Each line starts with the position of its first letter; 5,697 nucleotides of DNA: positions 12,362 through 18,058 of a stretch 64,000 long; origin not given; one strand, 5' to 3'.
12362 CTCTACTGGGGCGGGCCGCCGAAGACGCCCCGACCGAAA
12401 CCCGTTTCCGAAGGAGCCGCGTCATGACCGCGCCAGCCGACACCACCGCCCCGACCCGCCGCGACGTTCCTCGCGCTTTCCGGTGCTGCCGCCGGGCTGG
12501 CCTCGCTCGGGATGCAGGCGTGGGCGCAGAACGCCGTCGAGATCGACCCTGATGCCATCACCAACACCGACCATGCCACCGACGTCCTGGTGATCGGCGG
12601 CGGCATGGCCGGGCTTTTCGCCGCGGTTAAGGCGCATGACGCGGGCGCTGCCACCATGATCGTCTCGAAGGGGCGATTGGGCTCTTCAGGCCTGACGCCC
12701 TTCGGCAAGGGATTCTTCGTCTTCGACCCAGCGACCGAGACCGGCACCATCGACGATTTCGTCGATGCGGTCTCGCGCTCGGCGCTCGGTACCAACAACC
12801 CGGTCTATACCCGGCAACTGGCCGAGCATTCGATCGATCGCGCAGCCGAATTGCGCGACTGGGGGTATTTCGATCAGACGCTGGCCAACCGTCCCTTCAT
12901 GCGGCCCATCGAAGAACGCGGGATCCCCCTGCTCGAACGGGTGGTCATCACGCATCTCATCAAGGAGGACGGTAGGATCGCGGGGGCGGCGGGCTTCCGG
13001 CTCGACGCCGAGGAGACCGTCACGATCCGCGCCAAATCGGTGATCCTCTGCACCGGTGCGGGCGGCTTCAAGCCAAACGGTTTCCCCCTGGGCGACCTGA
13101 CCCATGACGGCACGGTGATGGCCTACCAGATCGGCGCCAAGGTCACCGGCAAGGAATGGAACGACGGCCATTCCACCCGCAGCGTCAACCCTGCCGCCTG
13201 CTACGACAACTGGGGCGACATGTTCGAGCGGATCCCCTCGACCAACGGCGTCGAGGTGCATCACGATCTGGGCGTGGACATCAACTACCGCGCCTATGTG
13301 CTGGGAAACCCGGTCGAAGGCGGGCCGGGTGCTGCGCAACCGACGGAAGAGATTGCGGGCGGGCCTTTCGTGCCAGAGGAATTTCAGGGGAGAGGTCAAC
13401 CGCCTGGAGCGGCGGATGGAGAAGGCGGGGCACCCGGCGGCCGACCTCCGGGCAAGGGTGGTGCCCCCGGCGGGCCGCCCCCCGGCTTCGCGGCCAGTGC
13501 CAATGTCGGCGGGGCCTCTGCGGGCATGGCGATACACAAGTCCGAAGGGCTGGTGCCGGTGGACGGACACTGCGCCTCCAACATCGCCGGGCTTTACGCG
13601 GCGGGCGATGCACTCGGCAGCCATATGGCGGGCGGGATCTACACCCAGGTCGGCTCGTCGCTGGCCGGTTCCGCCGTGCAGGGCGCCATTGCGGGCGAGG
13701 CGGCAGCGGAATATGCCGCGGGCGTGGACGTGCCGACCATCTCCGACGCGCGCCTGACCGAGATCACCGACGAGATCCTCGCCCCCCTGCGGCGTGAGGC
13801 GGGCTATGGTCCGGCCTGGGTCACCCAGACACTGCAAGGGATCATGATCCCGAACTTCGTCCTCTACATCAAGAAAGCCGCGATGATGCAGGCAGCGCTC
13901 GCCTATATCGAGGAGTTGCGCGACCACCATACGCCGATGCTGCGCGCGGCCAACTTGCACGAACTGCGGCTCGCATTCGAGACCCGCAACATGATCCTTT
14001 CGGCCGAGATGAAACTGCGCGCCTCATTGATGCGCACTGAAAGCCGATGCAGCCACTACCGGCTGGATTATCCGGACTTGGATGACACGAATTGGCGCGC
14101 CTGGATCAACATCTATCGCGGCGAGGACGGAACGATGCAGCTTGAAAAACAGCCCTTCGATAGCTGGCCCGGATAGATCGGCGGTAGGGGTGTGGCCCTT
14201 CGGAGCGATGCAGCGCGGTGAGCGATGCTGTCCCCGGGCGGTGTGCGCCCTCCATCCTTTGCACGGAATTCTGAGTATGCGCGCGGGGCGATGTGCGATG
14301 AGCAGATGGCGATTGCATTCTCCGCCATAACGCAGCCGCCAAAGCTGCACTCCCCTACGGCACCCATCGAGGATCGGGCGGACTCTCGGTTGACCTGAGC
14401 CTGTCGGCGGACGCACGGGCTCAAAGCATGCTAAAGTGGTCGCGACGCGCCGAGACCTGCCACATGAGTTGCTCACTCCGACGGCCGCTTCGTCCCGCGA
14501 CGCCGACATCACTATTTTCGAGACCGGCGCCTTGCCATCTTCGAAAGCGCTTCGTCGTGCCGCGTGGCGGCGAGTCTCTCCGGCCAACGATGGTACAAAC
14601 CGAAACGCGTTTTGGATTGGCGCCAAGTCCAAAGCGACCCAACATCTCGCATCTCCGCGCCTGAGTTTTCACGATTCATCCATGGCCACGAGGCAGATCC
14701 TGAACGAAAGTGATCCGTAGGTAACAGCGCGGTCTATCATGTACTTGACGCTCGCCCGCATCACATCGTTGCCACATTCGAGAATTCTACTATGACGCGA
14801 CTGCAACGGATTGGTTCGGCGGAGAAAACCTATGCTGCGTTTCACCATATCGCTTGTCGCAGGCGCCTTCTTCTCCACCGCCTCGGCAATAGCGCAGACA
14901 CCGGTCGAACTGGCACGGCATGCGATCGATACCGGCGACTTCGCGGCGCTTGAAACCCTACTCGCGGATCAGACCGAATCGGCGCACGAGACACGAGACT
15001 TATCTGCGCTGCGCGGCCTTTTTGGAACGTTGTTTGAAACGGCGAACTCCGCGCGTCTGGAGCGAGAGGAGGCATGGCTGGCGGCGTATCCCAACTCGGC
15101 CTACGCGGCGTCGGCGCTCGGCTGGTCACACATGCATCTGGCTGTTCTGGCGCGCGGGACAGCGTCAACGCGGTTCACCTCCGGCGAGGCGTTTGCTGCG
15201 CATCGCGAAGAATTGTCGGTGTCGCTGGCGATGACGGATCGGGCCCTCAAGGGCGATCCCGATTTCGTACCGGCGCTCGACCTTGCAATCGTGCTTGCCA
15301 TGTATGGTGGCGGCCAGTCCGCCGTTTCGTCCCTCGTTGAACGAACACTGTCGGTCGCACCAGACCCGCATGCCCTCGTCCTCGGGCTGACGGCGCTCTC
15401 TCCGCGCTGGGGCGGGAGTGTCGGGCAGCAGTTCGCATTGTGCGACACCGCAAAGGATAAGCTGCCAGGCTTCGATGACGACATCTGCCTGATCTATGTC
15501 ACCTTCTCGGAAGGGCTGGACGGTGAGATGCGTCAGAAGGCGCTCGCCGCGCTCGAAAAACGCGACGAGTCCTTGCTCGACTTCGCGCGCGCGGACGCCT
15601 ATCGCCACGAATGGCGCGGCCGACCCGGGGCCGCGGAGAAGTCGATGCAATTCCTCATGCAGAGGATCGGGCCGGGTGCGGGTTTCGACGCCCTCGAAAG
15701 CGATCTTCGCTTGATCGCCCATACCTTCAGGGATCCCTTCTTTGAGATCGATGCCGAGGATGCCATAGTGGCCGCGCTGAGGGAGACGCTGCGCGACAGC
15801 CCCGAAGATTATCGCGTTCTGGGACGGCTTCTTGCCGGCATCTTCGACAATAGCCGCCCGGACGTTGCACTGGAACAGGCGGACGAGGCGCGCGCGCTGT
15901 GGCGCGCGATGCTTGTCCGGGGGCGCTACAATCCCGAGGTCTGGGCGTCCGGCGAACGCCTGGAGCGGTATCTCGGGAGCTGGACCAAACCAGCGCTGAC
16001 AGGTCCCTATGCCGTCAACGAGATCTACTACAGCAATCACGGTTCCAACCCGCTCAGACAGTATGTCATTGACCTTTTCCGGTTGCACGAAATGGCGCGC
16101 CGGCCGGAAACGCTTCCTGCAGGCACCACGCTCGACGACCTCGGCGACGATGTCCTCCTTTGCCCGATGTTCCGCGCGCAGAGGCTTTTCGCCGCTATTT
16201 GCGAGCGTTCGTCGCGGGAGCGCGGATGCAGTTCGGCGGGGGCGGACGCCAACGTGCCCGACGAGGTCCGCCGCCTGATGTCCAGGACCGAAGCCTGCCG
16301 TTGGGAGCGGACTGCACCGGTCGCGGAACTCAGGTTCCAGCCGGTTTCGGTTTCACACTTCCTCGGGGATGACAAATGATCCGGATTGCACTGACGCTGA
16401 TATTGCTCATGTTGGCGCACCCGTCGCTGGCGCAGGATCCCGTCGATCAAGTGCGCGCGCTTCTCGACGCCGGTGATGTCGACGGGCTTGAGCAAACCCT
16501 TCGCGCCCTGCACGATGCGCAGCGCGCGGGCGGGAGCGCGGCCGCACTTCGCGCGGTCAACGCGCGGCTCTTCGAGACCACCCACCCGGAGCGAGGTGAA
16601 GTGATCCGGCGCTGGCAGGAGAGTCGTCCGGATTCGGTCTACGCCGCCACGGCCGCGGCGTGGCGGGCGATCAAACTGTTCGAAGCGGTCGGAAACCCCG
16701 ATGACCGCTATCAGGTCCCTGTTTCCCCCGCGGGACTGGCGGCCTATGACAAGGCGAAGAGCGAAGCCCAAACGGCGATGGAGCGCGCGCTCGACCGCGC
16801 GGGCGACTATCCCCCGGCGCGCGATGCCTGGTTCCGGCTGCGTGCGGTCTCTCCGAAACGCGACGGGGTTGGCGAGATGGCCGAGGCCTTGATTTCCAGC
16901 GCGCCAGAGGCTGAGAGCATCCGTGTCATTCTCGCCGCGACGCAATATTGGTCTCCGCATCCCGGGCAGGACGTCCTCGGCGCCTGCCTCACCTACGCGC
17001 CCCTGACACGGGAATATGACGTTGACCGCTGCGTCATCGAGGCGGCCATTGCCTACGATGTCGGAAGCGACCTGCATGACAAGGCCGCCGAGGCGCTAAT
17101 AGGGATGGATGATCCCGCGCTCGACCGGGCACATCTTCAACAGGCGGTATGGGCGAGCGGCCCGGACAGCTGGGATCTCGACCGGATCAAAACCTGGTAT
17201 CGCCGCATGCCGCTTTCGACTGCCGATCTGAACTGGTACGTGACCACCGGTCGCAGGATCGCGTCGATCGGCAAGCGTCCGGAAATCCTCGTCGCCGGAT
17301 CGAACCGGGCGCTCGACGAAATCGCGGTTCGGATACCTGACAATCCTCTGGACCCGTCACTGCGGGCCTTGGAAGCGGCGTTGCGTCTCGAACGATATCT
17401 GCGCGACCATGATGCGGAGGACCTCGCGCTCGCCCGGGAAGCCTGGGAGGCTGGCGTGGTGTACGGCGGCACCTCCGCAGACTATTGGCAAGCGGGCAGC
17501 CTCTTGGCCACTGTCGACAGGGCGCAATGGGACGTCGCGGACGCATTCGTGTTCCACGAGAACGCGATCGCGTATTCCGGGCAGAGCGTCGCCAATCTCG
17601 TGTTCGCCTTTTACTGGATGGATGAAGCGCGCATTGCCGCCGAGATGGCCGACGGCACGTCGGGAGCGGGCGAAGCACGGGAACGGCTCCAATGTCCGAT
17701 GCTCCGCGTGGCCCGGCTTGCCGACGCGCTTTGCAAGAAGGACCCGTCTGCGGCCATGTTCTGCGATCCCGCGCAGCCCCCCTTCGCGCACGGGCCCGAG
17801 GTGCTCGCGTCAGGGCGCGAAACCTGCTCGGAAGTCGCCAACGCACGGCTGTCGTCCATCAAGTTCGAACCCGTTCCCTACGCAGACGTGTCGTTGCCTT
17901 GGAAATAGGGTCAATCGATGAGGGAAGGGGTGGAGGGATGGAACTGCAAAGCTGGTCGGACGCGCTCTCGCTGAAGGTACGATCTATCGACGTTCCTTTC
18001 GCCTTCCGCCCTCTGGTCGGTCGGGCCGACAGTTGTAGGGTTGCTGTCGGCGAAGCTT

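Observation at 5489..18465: tni operon split by 12,970 bp of cargo, with the cargo bounded by two related TGTCG-hairpin motifs and a third transposon-end-like site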

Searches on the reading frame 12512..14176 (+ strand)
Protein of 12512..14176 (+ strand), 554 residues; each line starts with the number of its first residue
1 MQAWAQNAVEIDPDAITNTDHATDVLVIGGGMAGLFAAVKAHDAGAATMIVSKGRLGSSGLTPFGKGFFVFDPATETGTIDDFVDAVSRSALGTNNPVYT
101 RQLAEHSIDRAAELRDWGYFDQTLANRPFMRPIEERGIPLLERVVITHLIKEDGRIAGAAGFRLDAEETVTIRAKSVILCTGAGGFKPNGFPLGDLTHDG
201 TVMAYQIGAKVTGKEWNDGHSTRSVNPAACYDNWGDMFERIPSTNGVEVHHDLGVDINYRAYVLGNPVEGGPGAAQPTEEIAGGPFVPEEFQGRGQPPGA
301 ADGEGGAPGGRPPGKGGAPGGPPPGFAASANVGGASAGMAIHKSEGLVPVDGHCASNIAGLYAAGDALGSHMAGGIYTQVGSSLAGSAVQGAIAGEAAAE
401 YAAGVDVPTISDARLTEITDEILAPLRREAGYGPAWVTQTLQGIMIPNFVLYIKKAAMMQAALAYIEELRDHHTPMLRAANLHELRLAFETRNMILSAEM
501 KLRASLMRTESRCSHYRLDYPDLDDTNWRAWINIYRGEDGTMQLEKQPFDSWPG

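Call 5: search_protein_families(library=pfam, proteins=[window:12512-14176:+])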
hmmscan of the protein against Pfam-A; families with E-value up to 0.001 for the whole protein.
window:12512-14176:+ (554 aa): 7 families
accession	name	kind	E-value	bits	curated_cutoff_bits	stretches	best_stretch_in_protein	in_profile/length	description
PF00890.30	FAD_binding_2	-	8.8e-18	65.1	20.4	2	24-118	1-98/414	FAD binding domain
PF02910.25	Succ_DH_flav_C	-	1.3e-13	51.4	20.8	1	440-549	3-116/130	Fumarate reductase flavoprotein C-term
PF12831.13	FAD_oxidored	-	7.2e-13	49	27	1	24-184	1-147/416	FAD dependent oxidoreductase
PF07992.20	Pyr_redox_2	-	1.3e-08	35.1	26.1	1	24-197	2-121/291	Pyridine nucleotide-disulphide oxidoreductase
PF01266.30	DAO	-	8.6e-08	32.5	27.9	0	107-184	133-205/353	FAD dependent oxidoreductase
PF03486.20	HI0933_like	-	5.8e-06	26.4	50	1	24-185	2-166/244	HI0933-like protein Rossmann domain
PF01494.25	FAD_binding_3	-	0.0007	19.3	22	0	23-185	2-161/349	FAD binding domain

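Call 25: search_protein_families(library=ncbifam, proteins=[window:12512-14176:+], max_evalue=0.01)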
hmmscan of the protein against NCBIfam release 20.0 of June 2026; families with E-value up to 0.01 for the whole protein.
window:12512-14176:+ (554 aa): 70 families (the best 25 are shown)
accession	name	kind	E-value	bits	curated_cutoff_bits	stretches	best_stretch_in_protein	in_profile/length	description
NF006131.0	PRK08275.1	equivalog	1.6e-46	158.8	587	3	347-551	359-554/577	fumarate reductase/succinate dehydrogenase flavoprotein subunit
NF004900.0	PRK06263.1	equivalog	3.8e-42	144.6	718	3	342-534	346-534/546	fumarate reductase (CoM/CoB) subunit TfrA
NF005866.0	PRK07803.1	equivalog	4.4e-40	137.4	819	3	340-548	386-597/631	fumarate reductase/succinate dehydrogenase flavoprotein subunit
NF010374.0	PRK13800.1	equivalog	1.3e-35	122.9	1196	3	343-550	359-558/898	fumarate reductase/succinate dehydrogenase flavoprotein subunit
NF004724.0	PRK06069.1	subfamily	5.3e-32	110.7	826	2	353-546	366-562/577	succinate dehydrogenase/fumarate reductase flavoprotein subunit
TIGR01812.1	sdhA_frdA_Gneg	subfamily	1.7e-31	109.4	567.3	2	355-548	358-555/568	succinate dehydrogenase or fumarate reductase, flavoprotein subunit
NF005331.0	PRK06854.1-2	equivalog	3.3e-28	98.5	557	3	349-535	355-539/563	adenylyl-sulfate reductase subunit alpha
TIGR01176.1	fum_red_Fp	equivalog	2.8e-24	85.7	932.7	2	341-548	353-566/580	fumarate reductase (quinol) flavoprotein subunit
NF006686.0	PRK09231.1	equivalog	2e-23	82.8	854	2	341-546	355-566/598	fumarate reductase (quinol) flavoprotein subunit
NF005867.0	PRK07804.1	equivalog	1.1e-21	76.7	639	2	340-547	356-542/548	L-aspartate oxidase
NF006383.0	PRK08626.1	equivalog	2.4e-21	75.7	663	2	348-530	375-563/657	fumarate reductase flavoprotein subunit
TIGR01816.1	sdhA_forward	equivalog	3.4e-21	75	727.35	2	350-549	363-567/584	succinate dehydrogenase flavoprotein subunit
TIGR00551.1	nadB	equivalog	1.2e-19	70.5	452.75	2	340-521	328-489/489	L-aspartate oxidase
NF005037.0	PRK06452.1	equivalog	1.2e-19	70.3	862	1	348-538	349-545/566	succinate dehydrogenase flavoprotein subunit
TIGR02061.1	aprA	equivalog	4e-18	65.3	641.75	2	450-549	511-612/616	adenylyl-sulfate reductase subunit alpha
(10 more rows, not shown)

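Call 56: search_protein_families(library=padloc, proteins=[window:12512-14176:+], max_evalue=0.01)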
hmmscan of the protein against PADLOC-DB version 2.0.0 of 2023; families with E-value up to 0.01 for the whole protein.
window:12512-14176:+ (554 aa): 0 families

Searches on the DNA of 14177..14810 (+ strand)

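Call 92: search_dna_similar(query=window:14177-14810:+, collection=plasmids, mode=distant, max_evalue=0.01, max_rows=10)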
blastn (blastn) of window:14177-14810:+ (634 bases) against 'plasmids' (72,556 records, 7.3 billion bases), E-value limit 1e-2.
No match.

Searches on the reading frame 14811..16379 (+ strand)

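Call 5: search_protein_families(library=pfam, proteins=[window:14811-16379:+])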
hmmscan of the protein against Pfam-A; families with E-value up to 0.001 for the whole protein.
window:14811-16379:+ (522 aa): 0 families

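Call 25: search_protein_families(library=ncbifam, proteins=[window:14811-16379:+], max_evalue=0.01)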
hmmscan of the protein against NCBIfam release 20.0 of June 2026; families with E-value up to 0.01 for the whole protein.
window:14811-16379:+ (522 aa): 1 family
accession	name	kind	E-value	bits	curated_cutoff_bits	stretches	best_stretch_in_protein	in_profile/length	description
TIGR00540.1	TPR_hemY_coli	hypoth_equivalog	0.0092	14.8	142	0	32-104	265-333/385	heme biosynthesis-associated TPR protein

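Call 56: search_protein_families(library=padloc, proteins=[window:14811-16379:+], max_evalue=0.01)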
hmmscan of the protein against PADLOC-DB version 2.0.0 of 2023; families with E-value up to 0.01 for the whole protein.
window:14811-16379:+ (522 aa): 0 families

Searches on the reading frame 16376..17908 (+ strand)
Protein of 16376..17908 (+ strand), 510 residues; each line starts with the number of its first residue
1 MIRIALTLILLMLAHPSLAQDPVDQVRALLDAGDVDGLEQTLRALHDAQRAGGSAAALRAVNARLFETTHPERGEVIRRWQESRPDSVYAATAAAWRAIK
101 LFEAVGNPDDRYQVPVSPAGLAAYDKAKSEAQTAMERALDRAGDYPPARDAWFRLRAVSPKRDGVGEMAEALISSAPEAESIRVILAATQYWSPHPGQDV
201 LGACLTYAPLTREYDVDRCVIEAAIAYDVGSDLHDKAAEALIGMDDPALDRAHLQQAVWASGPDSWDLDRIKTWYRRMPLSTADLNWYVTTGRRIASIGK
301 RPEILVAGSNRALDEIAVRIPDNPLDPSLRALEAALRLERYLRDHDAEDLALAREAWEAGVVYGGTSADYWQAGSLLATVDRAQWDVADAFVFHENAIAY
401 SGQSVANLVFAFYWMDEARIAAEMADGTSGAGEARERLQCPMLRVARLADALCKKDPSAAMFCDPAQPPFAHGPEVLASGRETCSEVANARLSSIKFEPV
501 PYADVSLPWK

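Call 5: search_protein_families(library=pfam, proteins=[window:16376-17908:+])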
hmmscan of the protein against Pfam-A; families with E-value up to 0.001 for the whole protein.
window:16376-17908:+ (510 aa): 0 families

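Call 25: search_protein_families(library=ncbifam, proteins=[window:16376-17908:+], max_evalue=0.01)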
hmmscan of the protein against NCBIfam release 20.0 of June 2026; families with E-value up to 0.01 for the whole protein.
window:16376-17908:+ (510 aa): 0 families

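Call 52: find_homologous_proteins(query=window:16376-17908:+, max_evalue=0.00001)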
Query window:16376-17908:+ (510 aa): 7 proteins with E <= 0.00001 among 8000 candidates.
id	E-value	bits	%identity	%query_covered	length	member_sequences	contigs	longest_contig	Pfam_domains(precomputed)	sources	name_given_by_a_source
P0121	0.0e+0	1137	100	100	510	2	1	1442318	-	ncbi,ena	-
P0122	4.1e-257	872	75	100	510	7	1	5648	-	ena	-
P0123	7.8e-253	858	75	100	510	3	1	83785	-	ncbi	ncbi:MAG: hypothetical protein WBA90_05515 [Albidovulum sp.]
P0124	3.6e-247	839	73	100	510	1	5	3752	-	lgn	-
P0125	7.7e-226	769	67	100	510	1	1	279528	-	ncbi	-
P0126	8.1e-162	558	54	100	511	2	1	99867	-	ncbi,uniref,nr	ncbi:hypothetical protein OEZ60_18390 [Defluviimonas sp. WL0024]|uniref:Uncharacterized protein n=1 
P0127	1.3e-82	296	37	100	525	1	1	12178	-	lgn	-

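Call 53: find_encoding_contigs(protein=P0123, flank=10000, max_places=2)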
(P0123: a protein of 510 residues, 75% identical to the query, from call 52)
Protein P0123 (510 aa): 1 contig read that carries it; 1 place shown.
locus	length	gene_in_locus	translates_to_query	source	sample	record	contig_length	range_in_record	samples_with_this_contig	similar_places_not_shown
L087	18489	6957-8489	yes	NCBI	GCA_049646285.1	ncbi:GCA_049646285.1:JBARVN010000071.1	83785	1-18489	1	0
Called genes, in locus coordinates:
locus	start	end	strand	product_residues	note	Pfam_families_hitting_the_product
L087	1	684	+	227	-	PF00121:TIM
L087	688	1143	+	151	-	PF02502:LacAB_rpiB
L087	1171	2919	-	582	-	PF02733:Dak1, PF02734:Dak2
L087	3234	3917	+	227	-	PF00834:Ribul_P_3_epim, PF00215:OMPdecase (weak)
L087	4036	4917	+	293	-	PF01791:DeoC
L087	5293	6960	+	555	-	-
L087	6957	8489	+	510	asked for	-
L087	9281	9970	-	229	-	-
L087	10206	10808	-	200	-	PF01810:LysE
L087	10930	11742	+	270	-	PF00149:Metallophos (weak), PF13277:YmdB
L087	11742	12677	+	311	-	PF00892:EamA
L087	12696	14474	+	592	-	PF03600:CitMHS, PF16980:CitMHS_2 (weak), PF02080:TrkA_C, PF03600:CitMHS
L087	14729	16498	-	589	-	PF03600:CitMHS, PF02080:TrkA_C, PF00939:Na_sulph_symp, PF03600:CitMHS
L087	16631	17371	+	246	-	PF20772:TACO1_YebC_N, PF01709:Transcrip_reg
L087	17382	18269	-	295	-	PF00126:HTH_1, PF03466:LysR_substrate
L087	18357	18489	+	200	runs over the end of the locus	PF01810:LysE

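Call 54: find_encoding_contigs(protein=P0125, flank=10000, max_places=2)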
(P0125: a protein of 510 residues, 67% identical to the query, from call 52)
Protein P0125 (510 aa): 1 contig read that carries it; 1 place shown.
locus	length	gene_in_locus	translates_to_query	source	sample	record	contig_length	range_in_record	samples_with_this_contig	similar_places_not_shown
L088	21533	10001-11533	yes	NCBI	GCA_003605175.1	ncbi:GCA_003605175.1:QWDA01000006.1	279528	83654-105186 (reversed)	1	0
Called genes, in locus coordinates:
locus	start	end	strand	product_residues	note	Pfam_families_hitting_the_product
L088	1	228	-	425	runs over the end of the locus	PF05159:Capsule_synth, PF20471:DUF6716 (weak)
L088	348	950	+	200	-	PF00677:Lum_binding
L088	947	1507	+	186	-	-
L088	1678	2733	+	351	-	PF03462:PCRF, PF00472:RF-1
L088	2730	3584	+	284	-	PF17827:PrmC_N, PF05175:MTS, PF06325:PrmA, PF08242:Methyltransf_12 (weak), PF13649:Methyltransf_25 (weak), PF13847:Methyltransf_31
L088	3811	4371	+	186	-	PF13763:DUF4167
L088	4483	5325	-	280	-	PF00398:RrnaAD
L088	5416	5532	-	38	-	-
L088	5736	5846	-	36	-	-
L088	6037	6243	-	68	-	PF00313:CSD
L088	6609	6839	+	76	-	-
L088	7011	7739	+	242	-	-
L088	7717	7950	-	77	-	PF02371:Transposase_20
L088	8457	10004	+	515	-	-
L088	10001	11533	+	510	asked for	-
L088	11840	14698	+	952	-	PF00501:AMP-binding, PF00550:PP-binding (weak), PF01370:Epimerase, PF04321:RmlD_sub_bind (faint), PF07993:NAD_binding_4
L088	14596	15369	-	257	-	PF00106:adh_short, PF01370:Epimerase (weak), PF08659:KR, PF13561:adh_short_C2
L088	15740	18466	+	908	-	PF00092:VWA, PF13519:VWA_2, PF24318:DUF7490 (faint)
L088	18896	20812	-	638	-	PF01970:TctA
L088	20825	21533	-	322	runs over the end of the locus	PF12974:Phosphonate-bd (faint), PF03401:TctC (weak)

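Call 55: find_encoding_contigs(protein=P0126, flank=10000, max_places=2)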
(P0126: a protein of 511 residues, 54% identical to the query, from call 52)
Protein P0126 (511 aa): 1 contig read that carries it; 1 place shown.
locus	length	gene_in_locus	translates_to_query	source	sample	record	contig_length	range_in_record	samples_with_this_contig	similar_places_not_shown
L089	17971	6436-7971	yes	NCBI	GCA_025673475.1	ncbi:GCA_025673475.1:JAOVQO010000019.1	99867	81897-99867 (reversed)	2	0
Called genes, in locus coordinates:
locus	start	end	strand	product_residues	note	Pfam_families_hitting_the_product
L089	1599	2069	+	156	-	PF00158:Sigma54_activat, PF14532:Sigma54_activ_2 (weak), PF00493:MCM (weak), PF13401:AAA_22 (weak), PF05729:NACHT (weak), PF07724:AAA_2 (weak), PF07728:AAA_5, PF00004:AAA, +1 more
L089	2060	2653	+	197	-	PF25601:AAA_lid_14 (faint)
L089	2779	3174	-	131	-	PF01885:PTS_2-RNA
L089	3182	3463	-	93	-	-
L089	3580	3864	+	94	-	-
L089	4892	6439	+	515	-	-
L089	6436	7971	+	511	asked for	-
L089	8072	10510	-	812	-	PF02518:HATPase_c, PF00204:DNA_gyraseB, PF01751:Toprim, PF21249:GyrB_hook (weak), PF18053:GyrB_insert (weak), PF00986:DNA_gyraseB_C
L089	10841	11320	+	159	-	PF00583:Acetyltransf_1, PF13673:Acetyltransf_10, PF13508:Acetyltransf_7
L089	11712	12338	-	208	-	PF01810:LysE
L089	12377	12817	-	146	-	PF00903:Glyoxalase, PF22677:Ble-like_N (weak)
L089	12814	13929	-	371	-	PF02463:SMC_N, PF13175:AAA_15 (faint), PF13476:AAA_23, PF13304:AAA_21 (weak)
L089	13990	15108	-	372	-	PF00712:DNA_pol3_beta, PF02767:DNA_pol3_beta_2, PF02768:DNA_pol3_beta_3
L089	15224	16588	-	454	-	PF11638:DnaA_N, PF00308:Bac_DnaA, PF00004:AAA, PF01695:IstB_IS21 (weak), PF08299:Bac_DnaA_C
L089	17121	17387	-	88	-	PF01649:Ribosomal_S20p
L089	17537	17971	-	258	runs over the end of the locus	PF00378:ECH_1, PF16113:ECH_2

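Call 56: search_protein_families(library=padloc, proteins=[window:16376-17908:+], max_evalue=0.01)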
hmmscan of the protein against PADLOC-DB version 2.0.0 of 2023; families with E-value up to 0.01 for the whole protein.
window:16376-17908:+ (510 aa): 0 families

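Call 57: find_encoding_contigs(protein=P0121, flank=10000, max_places=2)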
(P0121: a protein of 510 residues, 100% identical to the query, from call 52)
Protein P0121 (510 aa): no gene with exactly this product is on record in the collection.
